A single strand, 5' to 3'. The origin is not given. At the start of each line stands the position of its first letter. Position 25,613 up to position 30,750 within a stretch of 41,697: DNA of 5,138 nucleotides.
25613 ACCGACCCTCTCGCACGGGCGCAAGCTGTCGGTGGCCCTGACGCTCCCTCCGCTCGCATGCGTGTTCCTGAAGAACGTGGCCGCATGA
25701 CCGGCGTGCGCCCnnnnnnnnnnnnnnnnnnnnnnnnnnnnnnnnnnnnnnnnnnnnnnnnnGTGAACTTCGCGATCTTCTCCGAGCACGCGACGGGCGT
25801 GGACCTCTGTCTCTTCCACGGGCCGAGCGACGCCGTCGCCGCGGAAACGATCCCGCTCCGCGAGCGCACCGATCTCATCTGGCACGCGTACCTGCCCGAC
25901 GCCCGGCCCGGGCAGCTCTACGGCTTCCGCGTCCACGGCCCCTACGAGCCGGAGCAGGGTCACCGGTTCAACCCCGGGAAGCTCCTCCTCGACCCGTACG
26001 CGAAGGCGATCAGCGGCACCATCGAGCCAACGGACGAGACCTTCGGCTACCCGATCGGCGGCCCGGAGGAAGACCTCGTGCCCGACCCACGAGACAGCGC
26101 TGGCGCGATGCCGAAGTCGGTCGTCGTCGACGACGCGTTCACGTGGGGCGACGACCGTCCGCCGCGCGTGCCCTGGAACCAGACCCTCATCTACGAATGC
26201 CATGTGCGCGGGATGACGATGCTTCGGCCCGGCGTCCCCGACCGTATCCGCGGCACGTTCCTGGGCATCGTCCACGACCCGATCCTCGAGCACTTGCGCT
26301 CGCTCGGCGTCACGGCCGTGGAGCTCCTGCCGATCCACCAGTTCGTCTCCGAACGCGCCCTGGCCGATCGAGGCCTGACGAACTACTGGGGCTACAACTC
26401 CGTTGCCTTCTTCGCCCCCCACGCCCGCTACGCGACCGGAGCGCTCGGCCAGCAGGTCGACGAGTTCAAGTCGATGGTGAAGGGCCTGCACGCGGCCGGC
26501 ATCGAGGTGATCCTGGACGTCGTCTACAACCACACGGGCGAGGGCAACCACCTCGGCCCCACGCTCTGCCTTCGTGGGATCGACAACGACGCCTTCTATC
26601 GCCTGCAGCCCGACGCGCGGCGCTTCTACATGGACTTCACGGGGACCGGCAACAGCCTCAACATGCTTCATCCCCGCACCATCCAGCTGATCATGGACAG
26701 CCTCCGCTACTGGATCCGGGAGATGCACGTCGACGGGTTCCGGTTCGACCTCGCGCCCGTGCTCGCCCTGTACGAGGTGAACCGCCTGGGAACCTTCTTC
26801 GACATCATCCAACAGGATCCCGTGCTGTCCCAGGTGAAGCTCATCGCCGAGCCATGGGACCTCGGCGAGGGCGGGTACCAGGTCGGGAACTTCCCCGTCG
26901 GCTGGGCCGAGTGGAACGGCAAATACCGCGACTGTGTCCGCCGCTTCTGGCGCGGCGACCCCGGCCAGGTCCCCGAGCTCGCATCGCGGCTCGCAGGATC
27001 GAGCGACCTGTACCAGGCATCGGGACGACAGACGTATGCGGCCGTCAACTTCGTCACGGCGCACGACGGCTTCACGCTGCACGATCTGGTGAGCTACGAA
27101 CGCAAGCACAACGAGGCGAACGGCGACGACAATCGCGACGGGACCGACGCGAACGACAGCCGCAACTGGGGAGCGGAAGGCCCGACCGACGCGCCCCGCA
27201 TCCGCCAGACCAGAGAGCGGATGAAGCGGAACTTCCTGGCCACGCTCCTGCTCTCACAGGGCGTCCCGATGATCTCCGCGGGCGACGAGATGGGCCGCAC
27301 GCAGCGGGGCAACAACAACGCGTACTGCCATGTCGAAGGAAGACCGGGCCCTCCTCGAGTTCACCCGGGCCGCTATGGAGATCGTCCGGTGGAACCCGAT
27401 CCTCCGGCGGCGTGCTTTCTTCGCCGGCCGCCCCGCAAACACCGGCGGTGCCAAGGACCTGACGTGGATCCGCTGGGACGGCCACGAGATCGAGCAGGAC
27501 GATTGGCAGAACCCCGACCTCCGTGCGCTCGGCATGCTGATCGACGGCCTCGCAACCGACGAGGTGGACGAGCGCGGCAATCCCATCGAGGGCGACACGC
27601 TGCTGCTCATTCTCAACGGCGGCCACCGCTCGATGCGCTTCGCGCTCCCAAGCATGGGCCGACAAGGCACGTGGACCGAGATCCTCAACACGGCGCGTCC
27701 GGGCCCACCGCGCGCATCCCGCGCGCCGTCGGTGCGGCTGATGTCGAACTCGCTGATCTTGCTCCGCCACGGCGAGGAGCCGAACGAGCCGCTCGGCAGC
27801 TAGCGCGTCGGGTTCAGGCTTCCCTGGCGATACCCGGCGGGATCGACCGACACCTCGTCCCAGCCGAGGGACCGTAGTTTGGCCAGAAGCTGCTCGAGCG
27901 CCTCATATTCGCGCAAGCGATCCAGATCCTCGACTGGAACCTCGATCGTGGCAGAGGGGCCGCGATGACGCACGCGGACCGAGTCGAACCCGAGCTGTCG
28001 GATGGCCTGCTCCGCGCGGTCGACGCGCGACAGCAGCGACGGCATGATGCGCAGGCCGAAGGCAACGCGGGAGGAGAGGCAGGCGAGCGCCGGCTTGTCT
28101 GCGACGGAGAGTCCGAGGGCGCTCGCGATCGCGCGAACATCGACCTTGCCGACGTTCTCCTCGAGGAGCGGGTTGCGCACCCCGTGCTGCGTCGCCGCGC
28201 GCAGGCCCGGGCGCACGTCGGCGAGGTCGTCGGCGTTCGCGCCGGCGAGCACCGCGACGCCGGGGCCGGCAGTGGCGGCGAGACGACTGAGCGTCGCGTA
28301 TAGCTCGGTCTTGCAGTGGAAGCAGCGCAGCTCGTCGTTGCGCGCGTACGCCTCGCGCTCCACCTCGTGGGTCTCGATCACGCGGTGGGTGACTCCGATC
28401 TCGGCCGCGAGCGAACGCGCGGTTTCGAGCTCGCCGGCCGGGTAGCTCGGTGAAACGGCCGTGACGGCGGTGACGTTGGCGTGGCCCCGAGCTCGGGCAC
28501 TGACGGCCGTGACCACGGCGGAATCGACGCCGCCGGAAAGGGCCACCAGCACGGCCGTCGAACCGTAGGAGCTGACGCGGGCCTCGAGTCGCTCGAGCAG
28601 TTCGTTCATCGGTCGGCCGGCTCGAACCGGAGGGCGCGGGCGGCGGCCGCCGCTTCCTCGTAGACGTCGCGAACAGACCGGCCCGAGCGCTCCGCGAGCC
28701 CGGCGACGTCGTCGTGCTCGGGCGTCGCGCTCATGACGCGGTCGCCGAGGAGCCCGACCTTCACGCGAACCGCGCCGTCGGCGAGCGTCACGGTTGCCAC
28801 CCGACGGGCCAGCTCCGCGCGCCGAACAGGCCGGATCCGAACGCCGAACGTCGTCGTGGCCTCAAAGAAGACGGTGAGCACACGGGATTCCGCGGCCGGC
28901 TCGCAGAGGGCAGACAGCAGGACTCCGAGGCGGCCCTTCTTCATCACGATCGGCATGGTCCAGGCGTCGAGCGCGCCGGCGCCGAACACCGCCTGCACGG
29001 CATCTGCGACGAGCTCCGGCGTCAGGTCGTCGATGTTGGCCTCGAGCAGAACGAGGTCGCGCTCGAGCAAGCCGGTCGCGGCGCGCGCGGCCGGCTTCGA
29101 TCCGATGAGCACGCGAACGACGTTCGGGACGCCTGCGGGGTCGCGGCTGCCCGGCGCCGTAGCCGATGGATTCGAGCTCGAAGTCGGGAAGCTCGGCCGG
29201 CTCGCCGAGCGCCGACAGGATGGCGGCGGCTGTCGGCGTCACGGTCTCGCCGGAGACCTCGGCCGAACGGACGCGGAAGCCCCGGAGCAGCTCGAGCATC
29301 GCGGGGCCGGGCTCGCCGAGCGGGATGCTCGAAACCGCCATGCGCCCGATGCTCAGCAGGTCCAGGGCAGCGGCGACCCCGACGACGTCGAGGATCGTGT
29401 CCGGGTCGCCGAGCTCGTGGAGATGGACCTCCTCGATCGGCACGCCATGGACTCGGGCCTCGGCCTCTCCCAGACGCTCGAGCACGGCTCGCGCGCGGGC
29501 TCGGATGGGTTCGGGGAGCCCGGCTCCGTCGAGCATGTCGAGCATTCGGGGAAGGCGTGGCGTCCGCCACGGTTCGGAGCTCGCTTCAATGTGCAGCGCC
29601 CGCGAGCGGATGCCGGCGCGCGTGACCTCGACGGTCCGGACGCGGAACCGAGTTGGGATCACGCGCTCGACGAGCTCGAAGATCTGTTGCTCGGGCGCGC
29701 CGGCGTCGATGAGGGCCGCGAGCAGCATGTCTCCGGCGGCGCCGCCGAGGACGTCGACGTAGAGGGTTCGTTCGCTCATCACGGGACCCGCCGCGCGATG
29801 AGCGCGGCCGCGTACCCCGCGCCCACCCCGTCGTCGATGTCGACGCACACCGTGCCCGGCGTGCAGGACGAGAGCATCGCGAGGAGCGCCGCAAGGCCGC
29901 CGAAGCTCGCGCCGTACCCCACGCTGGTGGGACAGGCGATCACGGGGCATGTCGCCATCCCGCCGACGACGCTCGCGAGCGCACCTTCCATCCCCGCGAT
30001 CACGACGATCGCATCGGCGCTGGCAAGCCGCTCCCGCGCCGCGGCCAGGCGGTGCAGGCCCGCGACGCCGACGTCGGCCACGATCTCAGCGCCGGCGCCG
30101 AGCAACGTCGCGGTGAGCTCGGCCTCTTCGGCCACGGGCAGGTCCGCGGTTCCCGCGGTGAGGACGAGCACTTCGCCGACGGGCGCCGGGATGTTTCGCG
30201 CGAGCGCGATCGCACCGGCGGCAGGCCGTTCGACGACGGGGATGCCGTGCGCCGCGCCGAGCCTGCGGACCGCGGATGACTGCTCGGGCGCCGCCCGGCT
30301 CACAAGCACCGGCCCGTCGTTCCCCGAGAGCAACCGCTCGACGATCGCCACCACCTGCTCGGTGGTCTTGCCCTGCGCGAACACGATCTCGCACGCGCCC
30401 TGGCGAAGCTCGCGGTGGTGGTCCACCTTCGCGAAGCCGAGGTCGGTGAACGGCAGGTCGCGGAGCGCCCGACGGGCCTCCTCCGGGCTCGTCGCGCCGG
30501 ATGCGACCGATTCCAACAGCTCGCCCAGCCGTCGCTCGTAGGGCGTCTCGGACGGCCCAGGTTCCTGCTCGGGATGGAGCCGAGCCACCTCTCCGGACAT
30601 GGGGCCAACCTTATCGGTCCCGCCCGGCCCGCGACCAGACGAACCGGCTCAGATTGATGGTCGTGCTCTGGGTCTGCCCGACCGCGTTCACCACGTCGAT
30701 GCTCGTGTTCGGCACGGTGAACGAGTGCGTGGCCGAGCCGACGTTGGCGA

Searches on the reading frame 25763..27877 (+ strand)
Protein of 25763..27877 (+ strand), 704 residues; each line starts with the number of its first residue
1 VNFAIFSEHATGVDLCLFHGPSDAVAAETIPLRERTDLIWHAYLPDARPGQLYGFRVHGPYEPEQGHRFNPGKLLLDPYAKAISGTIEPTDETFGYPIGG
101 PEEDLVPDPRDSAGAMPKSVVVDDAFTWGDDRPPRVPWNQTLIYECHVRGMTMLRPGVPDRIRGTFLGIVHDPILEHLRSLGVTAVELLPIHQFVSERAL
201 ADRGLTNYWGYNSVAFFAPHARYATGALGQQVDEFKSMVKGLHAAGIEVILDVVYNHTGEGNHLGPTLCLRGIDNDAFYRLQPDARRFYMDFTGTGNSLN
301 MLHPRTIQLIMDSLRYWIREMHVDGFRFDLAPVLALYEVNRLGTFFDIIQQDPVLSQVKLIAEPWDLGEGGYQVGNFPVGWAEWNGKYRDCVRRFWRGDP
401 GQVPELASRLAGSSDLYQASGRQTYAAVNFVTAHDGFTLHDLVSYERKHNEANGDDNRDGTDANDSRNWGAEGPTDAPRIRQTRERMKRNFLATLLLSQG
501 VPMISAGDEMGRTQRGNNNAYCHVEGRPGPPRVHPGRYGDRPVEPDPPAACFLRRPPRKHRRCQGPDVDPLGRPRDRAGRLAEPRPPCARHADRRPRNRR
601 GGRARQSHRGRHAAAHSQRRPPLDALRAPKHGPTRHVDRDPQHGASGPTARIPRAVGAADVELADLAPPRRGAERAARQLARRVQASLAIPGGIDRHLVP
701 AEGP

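Call 27: search_protein_families(library=pfam, proteins=[window:25763-27877:+], max_evalue=0.0001)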
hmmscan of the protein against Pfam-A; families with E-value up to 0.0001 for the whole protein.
window:25763-27877:+ (704 aa): 2 families
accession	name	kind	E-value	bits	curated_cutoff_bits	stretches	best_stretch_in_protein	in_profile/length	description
PF00128.31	Alpha-amylase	-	2.8e-15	56.9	22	1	164-260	16-94/446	Alpha amylase, catalytic domain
PF02922.24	CBM_48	-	1.3e-14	54.7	22.4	1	2-80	14-83/83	Carbohydrate-binding module 48 (Isoamylase N-terminal domain)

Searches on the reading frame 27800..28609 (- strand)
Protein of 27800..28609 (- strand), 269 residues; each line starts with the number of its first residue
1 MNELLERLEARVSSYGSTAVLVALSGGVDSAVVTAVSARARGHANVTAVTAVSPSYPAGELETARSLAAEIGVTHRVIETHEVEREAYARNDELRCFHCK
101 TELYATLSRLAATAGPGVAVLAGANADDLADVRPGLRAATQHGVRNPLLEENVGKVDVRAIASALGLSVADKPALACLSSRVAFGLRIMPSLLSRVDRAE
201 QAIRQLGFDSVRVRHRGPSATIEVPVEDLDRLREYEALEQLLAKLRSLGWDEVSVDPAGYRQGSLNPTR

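Call 27: search_protein_families(library=pfam, proteins=[window:27800-28609:-], max_evalue=0.0001)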
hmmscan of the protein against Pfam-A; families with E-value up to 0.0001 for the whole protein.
window:27800-28609:- (269 aa): 3 families
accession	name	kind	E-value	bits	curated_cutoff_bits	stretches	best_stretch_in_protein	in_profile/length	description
PF02540.23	NAD_synthase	-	1.3e-10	41.3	21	1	2-85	3-86/242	NAD synthase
PF00733.27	Asn_synthase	-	2.1e-07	31.4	21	1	18-84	18-83/354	Asparagine synthase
PF06508.19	QueC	-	5.4e-05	23.2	22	1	20-82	2-62/210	Queuosine biosynthesis protein QueC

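Call 62: search_protein_families(library=ncbifam, proteins=[window:27800-28609:-], max_evalue=0.00001)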
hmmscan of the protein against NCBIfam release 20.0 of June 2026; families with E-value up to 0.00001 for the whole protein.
window:27800-28609:- (269 aa): 7 families
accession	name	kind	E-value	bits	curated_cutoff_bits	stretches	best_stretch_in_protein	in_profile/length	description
TIGR00268.2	TIGR00268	equivalog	1.5e-81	273.5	150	1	6-266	4-259/259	ATP-dependent sacrificial sulfur transferase LarE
NF010587.0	PRK13980.1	equivalog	8.4e-12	44.8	255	1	2-85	16-99/267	NAD+ synthase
NF010588.0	PRK13981.1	equivalog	4.6e-10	38.5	479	1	15-84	283-352/546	NAD+ synthase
TIGR00552.1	nadE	equivalog_domain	6.5e-09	35.4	63.65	1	2-86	7-92/251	NAD(+) synthase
TIGR00364.1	TIGR00364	equivalog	1.9e-06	27.6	150.3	1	21-85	2-64/201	7-cyano-7-deazaguanine synthase QueC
NF002048.0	PRK00876.1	subfamily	2e-06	26.8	313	1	8-80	27-100/330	NAD(+) synthase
NF001138.1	PRK00143.1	equivalog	6.8e-06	25.3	284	0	20-82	2-70/345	tRNA 2-thiouridine(34) synthase MnmA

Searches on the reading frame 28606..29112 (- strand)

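Call 27: search_protein_families(library=pfam, proteins=[window:28606-29112:-], max_evalue=0.0001)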
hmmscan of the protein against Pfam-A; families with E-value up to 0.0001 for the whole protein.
window:28606-29112:- (168 aa): 1 family
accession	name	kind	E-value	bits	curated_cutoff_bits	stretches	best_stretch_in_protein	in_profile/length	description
PF01969.22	Ni_insertion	-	1.2e-41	143.6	22.1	1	15-151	240-375/375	Nickel insertion protein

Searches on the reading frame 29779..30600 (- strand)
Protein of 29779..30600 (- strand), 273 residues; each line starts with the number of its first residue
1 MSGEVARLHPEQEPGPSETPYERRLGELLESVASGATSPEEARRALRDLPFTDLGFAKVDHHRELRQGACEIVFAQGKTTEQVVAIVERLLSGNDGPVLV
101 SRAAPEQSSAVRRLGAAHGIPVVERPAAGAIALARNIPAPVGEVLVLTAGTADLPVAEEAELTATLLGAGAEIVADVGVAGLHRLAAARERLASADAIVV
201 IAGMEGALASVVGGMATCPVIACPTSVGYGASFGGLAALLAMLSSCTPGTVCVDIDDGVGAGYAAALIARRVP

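Call 27: search_protein_families(library=pfam, proteins=[window:29779-30516:-], max_evalue=0.0001)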
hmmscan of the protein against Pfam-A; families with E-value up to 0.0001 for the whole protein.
window:29779-30516:- (245 aa): 1 family
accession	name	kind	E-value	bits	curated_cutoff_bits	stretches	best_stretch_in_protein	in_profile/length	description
PF00731.26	AIRC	-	8.1e-11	42.1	30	1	116-240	2-126/148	AIR carboxylase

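Call 62: search_protein_families(library=ncbifam, proteins=[window:29779-30600:-], max_evalue=0.00001)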
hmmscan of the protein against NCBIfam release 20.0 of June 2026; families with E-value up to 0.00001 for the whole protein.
window:29779-30600:- (273 aa): 1 family
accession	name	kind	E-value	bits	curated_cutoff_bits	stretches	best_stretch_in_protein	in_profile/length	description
NF033503.1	LarB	equivalog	3.2e-70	236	175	1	59-270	1-208/209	nickel pincer cofactor biosynthesis protein LarB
